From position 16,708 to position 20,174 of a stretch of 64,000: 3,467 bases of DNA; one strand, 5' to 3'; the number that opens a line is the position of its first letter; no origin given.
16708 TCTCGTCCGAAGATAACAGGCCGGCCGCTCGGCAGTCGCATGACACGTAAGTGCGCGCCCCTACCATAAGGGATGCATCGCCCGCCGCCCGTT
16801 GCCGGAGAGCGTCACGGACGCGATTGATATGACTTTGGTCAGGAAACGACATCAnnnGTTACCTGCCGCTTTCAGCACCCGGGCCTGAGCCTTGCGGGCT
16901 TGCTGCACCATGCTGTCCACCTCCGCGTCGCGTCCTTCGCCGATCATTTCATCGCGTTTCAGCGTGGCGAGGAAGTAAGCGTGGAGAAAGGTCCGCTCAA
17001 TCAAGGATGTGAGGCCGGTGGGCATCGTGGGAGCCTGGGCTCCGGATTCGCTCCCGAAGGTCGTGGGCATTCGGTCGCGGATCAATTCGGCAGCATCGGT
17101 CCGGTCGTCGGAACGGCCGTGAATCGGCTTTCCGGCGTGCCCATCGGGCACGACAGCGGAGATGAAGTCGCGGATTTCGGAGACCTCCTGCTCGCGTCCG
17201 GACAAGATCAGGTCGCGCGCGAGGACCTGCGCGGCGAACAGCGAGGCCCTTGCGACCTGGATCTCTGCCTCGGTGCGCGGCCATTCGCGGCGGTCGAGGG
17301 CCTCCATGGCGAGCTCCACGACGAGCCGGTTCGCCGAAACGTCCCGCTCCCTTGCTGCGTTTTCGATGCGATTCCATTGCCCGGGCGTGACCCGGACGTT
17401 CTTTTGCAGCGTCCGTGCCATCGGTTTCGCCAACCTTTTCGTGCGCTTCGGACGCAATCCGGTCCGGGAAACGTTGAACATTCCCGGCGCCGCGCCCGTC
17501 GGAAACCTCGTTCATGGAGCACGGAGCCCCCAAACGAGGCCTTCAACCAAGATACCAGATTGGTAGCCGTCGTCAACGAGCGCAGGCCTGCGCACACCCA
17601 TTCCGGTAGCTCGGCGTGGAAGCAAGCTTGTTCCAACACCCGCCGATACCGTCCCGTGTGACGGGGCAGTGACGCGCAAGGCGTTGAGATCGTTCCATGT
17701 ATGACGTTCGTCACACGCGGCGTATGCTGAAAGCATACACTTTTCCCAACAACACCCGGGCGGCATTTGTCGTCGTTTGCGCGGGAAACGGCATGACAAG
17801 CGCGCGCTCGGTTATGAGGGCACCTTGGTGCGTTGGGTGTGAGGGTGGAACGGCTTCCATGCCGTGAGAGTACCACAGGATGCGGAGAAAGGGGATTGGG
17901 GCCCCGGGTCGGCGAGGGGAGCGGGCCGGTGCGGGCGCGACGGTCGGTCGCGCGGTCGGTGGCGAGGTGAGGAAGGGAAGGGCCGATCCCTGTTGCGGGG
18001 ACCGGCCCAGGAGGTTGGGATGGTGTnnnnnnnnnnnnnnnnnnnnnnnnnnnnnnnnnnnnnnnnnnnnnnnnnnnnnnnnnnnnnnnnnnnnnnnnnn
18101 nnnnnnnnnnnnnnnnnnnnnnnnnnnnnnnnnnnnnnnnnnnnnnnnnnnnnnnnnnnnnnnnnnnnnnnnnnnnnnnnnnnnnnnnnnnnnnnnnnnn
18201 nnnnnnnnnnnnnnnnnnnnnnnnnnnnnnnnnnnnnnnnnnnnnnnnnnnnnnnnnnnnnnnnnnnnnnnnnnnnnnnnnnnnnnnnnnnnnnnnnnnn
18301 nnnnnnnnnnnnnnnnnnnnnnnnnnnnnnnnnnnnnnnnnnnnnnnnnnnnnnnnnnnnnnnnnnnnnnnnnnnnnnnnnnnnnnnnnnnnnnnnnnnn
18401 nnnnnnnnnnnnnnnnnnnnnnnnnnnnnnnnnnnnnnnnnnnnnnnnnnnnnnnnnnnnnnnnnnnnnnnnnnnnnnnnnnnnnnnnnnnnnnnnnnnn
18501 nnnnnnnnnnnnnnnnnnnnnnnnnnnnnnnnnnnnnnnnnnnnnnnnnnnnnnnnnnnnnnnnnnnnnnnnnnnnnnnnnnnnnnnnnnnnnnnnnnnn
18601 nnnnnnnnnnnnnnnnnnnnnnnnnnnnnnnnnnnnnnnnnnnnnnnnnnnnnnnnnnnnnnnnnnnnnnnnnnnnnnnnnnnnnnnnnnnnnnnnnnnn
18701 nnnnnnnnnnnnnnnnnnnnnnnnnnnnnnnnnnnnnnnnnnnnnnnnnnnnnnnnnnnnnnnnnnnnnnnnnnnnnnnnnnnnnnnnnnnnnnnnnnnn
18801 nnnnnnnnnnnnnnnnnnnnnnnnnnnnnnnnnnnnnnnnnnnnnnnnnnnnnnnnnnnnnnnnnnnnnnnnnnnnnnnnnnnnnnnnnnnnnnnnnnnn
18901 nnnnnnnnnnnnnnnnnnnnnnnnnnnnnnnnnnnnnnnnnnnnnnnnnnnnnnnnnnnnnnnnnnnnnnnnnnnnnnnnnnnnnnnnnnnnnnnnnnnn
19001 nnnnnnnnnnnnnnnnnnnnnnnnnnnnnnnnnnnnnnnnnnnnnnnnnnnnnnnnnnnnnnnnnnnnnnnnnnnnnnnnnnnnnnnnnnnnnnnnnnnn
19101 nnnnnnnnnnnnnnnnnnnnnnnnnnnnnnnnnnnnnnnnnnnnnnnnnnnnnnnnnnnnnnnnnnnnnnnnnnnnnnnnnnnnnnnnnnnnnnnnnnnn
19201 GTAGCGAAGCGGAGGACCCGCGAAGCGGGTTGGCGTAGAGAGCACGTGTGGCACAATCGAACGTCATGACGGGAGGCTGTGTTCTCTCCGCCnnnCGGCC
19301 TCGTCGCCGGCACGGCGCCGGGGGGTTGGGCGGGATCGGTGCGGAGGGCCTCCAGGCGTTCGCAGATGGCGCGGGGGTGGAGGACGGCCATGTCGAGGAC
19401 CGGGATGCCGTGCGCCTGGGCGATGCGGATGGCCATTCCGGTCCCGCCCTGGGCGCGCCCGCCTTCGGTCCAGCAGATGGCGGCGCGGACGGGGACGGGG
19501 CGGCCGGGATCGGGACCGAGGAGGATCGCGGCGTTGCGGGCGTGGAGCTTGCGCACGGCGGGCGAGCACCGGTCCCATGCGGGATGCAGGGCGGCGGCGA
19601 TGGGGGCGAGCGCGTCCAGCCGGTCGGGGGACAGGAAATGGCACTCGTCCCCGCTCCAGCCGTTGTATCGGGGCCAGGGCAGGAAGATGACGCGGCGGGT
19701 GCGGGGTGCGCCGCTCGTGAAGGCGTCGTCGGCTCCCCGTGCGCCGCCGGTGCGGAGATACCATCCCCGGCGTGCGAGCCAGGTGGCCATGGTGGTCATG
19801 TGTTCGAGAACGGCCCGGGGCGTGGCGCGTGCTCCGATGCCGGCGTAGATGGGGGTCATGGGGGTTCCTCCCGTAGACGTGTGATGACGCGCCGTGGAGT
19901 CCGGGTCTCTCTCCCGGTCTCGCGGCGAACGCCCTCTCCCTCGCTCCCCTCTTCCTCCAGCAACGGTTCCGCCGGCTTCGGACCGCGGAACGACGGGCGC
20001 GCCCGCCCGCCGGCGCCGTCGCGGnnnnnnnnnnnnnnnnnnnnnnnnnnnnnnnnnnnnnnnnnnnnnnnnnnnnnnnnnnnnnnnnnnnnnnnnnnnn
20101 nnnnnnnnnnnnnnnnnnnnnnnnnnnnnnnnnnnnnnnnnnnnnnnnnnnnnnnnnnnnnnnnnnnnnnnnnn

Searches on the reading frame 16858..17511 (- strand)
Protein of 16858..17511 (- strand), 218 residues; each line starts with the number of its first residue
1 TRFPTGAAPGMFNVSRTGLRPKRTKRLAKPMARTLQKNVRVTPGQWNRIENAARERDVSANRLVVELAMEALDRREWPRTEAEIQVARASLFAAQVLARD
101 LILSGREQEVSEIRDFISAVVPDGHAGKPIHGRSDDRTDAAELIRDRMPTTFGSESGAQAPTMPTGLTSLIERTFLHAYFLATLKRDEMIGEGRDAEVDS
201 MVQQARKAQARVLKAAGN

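Call 13: search_protein_families(library=pfam, proteins=[window:16858-17511:-], max_evalue=0.01)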
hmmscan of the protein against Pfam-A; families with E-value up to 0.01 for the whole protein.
window:16858-17511:- (218 aa): 1 family
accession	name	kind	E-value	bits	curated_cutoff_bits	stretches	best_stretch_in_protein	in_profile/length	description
PF21983.2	NikA-like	-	0.0078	16.8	27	0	33-70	3-40/72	Mobilization protein NikA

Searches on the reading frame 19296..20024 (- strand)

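Call 13: search_protein_families(library=pfam, proteins=[window:19296-20024:-], max_evalue=0.01)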
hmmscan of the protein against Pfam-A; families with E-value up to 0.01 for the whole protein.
window:19296-20024:- (243 aa): 1 family
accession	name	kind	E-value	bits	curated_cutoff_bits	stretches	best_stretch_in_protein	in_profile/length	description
PF18306.6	LDcluster4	-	0.0064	16.6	26.3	1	63-107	7-52/151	SLOG cluster4 family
